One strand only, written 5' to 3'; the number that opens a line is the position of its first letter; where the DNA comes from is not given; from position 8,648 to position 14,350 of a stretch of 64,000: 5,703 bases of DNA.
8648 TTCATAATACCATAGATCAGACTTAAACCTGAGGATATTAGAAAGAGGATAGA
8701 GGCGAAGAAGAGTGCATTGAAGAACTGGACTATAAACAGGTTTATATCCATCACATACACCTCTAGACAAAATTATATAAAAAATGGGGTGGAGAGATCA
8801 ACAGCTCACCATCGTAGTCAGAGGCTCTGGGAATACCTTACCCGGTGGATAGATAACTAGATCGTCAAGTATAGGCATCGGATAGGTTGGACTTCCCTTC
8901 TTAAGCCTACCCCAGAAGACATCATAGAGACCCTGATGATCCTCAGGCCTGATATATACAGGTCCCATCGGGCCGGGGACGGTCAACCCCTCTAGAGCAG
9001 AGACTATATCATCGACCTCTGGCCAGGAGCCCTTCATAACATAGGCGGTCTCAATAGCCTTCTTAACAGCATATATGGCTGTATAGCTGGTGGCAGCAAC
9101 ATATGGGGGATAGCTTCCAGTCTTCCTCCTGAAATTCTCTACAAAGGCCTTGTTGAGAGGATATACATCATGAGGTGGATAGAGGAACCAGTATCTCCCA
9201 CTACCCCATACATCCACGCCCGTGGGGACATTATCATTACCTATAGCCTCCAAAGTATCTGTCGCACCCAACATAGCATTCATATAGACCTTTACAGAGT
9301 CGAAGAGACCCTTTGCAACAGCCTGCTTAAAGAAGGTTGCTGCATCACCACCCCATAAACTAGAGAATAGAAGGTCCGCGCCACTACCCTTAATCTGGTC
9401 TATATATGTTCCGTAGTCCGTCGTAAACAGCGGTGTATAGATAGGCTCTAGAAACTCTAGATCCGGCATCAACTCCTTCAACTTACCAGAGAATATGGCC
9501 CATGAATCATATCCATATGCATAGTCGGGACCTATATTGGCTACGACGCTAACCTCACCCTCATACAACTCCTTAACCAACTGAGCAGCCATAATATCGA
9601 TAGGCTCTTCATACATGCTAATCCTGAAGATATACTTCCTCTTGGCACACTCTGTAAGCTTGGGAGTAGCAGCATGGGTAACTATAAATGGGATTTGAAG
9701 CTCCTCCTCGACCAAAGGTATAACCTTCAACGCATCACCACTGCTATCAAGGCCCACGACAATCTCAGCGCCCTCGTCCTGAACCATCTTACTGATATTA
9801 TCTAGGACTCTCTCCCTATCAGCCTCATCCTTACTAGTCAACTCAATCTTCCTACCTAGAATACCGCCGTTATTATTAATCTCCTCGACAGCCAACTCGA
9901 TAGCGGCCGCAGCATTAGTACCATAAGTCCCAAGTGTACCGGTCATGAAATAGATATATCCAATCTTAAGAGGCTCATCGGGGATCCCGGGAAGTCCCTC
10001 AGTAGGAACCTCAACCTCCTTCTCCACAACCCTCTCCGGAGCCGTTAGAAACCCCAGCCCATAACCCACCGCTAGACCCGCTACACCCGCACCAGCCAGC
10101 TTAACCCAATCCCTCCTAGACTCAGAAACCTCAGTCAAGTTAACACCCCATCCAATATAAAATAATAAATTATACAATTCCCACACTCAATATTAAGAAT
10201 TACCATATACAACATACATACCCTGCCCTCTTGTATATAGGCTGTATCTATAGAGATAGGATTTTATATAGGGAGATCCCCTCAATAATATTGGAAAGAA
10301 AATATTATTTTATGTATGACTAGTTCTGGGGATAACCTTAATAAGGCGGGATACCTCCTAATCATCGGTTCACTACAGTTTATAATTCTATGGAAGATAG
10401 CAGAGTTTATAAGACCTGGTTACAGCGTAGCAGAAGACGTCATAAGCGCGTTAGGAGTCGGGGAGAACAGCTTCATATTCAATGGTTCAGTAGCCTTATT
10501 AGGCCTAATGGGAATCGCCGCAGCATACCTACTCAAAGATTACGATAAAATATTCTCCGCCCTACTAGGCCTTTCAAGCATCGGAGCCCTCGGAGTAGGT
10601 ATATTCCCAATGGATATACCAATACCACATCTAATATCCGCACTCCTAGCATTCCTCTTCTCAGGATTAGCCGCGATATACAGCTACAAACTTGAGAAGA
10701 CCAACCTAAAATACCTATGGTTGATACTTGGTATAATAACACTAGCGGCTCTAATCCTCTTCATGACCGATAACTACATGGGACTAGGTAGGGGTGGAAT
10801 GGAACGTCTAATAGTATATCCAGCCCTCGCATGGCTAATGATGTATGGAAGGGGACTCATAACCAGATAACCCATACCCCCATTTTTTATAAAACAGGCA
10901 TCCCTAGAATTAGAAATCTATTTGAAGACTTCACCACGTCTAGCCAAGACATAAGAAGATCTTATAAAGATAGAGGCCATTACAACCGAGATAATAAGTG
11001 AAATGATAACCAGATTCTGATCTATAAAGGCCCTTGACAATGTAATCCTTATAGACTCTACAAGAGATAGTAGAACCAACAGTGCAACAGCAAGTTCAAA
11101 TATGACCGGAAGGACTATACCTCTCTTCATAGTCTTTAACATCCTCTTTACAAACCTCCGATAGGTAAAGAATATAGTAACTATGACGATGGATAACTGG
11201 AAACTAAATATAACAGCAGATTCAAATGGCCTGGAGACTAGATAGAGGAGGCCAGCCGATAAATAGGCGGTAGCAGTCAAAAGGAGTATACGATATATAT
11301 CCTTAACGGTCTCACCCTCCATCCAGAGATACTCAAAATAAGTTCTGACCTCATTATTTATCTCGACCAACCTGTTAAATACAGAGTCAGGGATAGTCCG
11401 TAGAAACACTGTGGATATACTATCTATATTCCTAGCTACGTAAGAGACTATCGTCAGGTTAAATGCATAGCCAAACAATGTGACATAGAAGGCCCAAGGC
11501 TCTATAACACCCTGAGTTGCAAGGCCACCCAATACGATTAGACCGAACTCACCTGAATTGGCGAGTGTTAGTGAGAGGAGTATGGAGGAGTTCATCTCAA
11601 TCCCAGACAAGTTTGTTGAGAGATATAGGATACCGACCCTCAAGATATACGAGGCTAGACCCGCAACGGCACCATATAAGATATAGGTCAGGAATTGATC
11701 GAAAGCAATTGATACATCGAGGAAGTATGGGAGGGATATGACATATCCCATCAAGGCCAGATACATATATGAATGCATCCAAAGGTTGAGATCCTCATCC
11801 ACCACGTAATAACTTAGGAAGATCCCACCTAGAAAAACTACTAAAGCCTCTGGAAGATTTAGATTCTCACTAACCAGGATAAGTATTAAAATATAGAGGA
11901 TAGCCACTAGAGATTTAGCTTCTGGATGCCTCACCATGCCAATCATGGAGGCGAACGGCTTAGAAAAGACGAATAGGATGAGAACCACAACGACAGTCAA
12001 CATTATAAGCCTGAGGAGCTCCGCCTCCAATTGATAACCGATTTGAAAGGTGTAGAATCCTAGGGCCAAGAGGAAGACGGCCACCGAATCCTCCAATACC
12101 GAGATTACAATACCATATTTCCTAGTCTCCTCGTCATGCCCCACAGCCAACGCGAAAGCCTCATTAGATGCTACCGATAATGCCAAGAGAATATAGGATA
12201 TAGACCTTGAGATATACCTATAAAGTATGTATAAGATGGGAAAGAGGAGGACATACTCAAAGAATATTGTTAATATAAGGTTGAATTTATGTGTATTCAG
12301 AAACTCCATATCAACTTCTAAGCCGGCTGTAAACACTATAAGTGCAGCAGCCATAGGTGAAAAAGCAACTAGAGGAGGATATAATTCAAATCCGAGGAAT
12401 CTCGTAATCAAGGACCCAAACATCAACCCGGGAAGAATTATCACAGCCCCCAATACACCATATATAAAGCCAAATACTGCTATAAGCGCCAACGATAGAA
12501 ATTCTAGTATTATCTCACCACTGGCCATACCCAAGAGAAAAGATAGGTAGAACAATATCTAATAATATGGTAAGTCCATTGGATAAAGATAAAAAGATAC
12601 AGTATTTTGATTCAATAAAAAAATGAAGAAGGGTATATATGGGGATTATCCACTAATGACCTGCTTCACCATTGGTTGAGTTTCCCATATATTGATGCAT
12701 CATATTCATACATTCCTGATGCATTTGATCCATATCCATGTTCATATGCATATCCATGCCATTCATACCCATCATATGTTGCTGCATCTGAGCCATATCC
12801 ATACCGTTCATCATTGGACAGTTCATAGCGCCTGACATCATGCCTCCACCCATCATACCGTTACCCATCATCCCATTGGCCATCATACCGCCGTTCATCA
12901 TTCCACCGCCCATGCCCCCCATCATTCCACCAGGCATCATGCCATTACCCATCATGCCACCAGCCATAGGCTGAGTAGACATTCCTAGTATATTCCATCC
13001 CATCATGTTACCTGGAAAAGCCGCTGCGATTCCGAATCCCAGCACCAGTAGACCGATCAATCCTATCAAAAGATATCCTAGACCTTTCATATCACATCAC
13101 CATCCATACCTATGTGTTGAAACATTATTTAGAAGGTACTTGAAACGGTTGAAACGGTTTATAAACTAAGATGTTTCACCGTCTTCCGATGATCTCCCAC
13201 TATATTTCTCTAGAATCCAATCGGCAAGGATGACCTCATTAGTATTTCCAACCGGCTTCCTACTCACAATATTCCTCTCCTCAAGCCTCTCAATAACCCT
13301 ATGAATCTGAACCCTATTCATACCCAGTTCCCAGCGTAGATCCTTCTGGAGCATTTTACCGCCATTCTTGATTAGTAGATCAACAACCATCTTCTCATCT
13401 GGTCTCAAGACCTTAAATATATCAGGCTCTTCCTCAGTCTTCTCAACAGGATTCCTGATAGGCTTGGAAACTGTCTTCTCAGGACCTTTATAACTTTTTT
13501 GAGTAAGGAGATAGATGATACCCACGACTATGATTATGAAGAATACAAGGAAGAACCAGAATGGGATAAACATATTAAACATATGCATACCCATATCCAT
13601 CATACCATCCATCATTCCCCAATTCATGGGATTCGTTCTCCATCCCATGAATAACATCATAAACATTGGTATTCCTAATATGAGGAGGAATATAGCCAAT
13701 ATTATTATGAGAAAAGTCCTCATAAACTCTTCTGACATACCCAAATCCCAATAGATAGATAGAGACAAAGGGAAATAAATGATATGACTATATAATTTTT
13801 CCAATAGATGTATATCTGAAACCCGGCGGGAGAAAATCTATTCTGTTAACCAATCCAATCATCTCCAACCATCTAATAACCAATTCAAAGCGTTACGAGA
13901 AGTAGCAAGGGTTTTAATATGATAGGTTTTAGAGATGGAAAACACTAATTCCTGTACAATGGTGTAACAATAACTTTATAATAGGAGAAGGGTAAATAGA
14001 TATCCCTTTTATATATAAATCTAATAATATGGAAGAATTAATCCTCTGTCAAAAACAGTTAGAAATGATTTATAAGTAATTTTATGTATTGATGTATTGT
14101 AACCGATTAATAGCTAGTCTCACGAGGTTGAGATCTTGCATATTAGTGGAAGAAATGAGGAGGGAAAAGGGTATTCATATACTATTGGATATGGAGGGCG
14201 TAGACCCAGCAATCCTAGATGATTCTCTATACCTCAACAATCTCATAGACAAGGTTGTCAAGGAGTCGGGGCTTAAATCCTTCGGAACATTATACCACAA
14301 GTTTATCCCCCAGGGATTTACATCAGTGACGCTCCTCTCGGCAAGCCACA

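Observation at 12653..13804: Candidate novel two-gene module: ultra-Met-rich membrane-anchored protein plus a membrane-embedded wHTH regulator with a matching Met-rich outer loop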

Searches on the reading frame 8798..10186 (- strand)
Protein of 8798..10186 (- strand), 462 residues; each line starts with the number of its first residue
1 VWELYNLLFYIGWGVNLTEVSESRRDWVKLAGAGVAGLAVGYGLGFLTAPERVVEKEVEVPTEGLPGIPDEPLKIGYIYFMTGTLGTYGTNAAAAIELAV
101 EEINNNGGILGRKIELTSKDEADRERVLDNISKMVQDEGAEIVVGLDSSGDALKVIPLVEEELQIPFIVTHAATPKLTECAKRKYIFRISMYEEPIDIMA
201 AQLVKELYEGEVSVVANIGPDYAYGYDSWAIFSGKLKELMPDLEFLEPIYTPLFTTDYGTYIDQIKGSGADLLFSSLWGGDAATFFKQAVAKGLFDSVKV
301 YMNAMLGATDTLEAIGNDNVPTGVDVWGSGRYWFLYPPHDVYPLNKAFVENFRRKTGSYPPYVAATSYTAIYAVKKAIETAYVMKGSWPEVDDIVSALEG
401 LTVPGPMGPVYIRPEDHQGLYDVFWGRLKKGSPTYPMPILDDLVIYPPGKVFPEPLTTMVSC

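Call 16: search_protein_families(library=pfam, proteins=[window:8798-10186:-], max_evalue=0.001)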
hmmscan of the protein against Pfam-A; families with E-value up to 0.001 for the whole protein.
window:8798-10186:- (462 aa): 3 families
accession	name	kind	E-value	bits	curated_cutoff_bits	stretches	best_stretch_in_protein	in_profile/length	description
PF13458.12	Peripla_BP_6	-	1.1e-59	203.3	31.7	1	72-431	1-341/343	Periplasmic binding protein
PF13433.12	Peripla_BP_5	-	2.7e-27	96.3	27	1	73-421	1-329/363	Periplasmic binding protein domain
PF01094.35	ANF_receptor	-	3.4e-09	36.7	25.4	1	93-413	3-335/353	Receptor family ligand binding region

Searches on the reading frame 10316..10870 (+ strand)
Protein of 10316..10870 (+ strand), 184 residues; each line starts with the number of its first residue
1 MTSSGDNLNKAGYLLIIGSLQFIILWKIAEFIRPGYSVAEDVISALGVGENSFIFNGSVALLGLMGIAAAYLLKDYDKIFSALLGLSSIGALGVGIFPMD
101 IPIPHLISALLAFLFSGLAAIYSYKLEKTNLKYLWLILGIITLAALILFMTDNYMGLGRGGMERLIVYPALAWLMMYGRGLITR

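Call 16: search_protein_families(library=pfam, proteins=[window:10316-10870:+], max_evalue=0.001)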
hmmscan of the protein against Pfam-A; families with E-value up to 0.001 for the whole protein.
window:10316-10870:+ (184 aa): 2 families
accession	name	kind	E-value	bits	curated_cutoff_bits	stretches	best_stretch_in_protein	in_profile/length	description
PF06197.19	DUF998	-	2.9e-21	76.4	30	1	16-178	1-182/184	Protein of unknown function (DUF998)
PF23396.1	DUF7103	-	0.00019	21.9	27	1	45-150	34-132/159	Family of unknown function (DUF7103)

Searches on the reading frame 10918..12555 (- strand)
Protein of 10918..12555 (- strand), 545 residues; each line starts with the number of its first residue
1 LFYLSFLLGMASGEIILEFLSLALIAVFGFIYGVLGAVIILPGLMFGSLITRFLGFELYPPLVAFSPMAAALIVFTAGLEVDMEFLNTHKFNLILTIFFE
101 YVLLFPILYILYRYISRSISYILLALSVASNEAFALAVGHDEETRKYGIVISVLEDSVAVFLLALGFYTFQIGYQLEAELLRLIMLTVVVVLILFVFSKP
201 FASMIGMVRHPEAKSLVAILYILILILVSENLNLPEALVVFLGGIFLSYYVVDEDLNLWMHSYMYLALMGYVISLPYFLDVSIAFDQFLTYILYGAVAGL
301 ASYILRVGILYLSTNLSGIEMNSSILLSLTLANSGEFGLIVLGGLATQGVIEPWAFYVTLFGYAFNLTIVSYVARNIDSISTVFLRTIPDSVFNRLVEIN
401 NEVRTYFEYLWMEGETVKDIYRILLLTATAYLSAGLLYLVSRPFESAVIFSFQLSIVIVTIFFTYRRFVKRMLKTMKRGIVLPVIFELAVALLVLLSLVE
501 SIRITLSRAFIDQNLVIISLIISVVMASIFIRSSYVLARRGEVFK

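Call 16: search_protein_families(library=pfam, proteins=[window:10918-12555:-], max_evalue=0.001)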
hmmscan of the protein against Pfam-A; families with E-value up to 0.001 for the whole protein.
window:10918-12555:- (545 aa): 1 family
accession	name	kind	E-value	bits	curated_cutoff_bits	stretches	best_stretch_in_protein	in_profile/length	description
PF00999.27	Na_H_Exchanger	-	1e-07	31.6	26.2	1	28-369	25-363/375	Sodium/hydrogen exchanger, transmembrane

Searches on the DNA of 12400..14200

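Call 75: search_rna_families(source=window, start=12400, end=14200, threshold=evalue, max_evalue=1)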
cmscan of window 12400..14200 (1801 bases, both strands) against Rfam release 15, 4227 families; matches with E-value up to 1: 0.
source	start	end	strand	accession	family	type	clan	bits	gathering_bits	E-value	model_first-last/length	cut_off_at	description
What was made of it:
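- Tried and rejected: No Rfam match at E<=1 (call 75).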

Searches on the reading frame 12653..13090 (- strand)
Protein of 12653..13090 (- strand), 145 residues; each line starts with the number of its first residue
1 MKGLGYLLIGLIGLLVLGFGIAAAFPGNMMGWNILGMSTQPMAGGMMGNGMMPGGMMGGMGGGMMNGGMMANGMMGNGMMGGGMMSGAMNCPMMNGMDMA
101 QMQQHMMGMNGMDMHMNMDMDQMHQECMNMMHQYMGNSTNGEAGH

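Call 3: search_protein_families(library=pfam, proteins=[window:12653-13090:-], max_evalue=1)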
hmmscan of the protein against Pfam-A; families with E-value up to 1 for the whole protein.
window:12653-13090:- (145 aa): 0 families
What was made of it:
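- On Spy/CpxP/ZraP (Pfam Metal_resist / LTXXQ): No Pfam hit for the window protein (call 3).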

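Call 4: search_protein_families(library=ncbifam, proteins=[window:12653-13090:-], max_evalue=1)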
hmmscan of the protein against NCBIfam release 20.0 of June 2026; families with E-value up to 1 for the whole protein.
window:12653-13090:- (145 aa): 0 families

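Call 7: find_homologous_proteins(query=window:12653-13090:-)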
Query window:12653-13090:- (145 aa): 2 proteins with E <= 0.001 among 732 candidates.
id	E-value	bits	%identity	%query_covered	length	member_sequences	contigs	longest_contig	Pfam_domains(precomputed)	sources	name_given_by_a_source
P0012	9.3e-21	93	46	100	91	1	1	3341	-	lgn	-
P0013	7.7e-10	57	46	45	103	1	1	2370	-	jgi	-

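Call 14: find_encoding_contigs(protein=P0013, flank=3000, max_places=3)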
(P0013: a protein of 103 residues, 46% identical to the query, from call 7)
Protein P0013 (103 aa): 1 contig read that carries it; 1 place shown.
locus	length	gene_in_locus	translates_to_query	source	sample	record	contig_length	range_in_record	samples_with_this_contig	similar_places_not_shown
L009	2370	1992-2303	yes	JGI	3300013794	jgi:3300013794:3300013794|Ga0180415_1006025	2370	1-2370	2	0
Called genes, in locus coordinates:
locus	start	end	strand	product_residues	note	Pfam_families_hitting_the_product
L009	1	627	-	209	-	?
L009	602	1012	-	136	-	PF02675:AdoMet_dc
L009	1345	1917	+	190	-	PF24034:DUF7343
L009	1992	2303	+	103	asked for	-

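Call 25: find_homologous_proteins(query=A3, max_evalue=0.01)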
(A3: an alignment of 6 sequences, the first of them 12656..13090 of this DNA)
Query A3 (6 sequences) (145 aa, profile of the alignment): 5 proteins with E <= 0.01 among 8000 candidates.
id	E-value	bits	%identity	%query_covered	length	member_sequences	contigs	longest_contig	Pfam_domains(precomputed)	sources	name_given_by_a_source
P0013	3.6e-25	106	46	45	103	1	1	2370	-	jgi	-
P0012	6.6e-23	99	46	100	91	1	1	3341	-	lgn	-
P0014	4.7e-14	71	40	97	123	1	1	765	-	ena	-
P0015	6.9e-13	67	-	-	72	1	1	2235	-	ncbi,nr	ncbi:TPA: hypothetical protein EYP83_02050, partial [Candidatus Geothermarchaeota archaeon]|nr:hypot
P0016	1.8e-3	36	33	28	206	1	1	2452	PF13801.12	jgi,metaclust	metaclust:\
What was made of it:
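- The Met-rich partner has recognisable homologues only in a narrow clade (calls 7, 25). The weak hit to the Spy-like protein lies in the low-complexity repeat only (E = 1.8e-3, 28% coverage; call 25).
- Tried and rejected: Two word-indexed searches found only five relatives plus one repeat-only hit (calls 7, 25).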

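Call 69: predict_structure(alignment_id=A7)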
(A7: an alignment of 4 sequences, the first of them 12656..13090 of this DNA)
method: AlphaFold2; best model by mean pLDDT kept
length: 145 residues; sequences in the alignment: 4
mean_pLDDT: 48.5   pTM: 0.19
mean pLDDT of the five models: 48.5, 46.5, 45.3, 43.8, 40.4
residues with pLDDT >= 90: 0; 70-90: 18; 50-70: 27; < 50: 100
segments of 3 or more residues with pLDDT < 50: 29-101, 109-119, 135-145
pLDDT, mean of each block of 10 residues (from residue 1): 74 80 60 44 39 39 38 37 36 41 49 45 53 49 37
secondary structure, 60 per line:
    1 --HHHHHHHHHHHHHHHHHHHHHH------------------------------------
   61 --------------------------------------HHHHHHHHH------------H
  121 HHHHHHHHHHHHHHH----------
elements in order: H3-24 H99-107 H120-135
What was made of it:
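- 13019..13090 (-): N-terminal signal peptide or membrane anchor (residues 1-24, ending AAA). Helix 3-24 in the model (call 69).
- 12656..12820 (-): C-terminal Cys/His/Met module (residues 91-145: CPMMN ... MQQHMM ... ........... ... H). Two weak helices are predicted, 99-107 and 120-135 (call 69).
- Disorder makes every thioether accessible (call 69).
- Tried and rejected: Mean pLDDT was 48, so no fold search was attempted (call 69).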

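Call 74: search_solved_structures(query=window:12656-13090:-, max_evalue=10)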
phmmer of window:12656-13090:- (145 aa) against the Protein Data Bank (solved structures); distinct sequences matched with E-value up to 10: 0.
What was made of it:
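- On SilE/PcoE family: No PDB chain at E<=10 (call 74).
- Closest known: SilE / PcoE periplasmic 'molecular sponges'. Different: No detectable homology (calls 3, 4, 74).
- No homology to SilE/PcoE, CusF, CopM or any PDB chain was detected (calls 3, 4, 74).
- Tried and rejected: Pfam, NCBIfam and PDB sequence searches gave nothing (calls 3, 4, 74).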
